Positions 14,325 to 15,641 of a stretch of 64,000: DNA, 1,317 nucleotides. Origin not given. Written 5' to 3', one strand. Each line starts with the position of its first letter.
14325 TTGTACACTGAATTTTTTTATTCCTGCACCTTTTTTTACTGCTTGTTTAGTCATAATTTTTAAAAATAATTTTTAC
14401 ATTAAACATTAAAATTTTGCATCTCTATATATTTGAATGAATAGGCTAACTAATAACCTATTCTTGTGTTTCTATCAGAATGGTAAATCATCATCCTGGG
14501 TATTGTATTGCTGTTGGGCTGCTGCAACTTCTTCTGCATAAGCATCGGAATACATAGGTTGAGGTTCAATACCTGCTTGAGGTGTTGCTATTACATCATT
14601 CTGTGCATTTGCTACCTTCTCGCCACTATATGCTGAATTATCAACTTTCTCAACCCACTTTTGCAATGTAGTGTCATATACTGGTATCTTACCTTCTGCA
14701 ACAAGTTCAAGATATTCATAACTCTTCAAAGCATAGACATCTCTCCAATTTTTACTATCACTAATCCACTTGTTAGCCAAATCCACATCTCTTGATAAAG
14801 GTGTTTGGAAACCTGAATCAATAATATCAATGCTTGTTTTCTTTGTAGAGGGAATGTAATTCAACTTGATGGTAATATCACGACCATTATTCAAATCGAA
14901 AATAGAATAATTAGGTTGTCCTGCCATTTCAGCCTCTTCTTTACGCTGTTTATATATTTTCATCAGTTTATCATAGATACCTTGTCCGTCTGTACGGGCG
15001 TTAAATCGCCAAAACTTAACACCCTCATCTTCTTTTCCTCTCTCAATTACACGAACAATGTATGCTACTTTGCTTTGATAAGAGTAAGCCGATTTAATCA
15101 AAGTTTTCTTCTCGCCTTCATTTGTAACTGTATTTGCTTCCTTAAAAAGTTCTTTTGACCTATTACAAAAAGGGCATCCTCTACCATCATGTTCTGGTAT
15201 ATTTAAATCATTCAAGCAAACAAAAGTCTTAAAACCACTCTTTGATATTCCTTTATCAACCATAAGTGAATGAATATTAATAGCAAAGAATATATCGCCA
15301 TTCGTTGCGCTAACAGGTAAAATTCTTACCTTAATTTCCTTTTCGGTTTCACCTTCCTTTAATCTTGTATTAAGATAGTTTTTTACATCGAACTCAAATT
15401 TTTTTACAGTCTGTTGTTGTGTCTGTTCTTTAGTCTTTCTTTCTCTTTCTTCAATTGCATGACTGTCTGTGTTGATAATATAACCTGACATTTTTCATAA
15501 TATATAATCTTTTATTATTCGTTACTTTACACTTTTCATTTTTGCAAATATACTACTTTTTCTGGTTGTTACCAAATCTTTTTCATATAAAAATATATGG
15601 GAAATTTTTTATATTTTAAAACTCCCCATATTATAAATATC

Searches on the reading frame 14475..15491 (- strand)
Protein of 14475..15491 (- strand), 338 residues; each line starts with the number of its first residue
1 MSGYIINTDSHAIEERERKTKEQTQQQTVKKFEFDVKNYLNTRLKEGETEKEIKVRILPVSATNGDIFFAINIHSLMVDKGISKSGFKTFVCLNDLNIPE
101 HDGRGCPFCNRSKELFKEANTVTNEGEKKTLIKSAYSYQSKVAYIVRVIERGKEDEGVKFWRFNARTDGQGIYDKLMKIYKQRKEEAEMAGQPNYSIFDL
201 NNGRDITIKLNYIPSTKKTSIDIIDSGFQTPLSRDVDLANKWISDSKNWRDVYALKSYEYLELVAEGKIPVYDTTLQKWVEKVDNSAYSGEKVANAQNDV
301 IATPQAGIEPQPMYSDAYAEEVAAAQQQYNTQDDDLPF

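Call 83: search_protein_families(library=phrogs, proteins=[window:14475-15491:-], max_evalue=0.001)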
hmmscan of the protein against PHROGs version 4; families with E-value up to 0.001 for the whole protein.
window:14475-15491:- (338 aa): 1 family
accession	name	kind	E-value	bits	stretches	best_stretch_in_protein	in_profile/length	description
phrog_1192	-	DNA, RNA and nucleotide metabolism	8.5e-05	23.2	1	20-209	13-176/326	single strand DNA binding protein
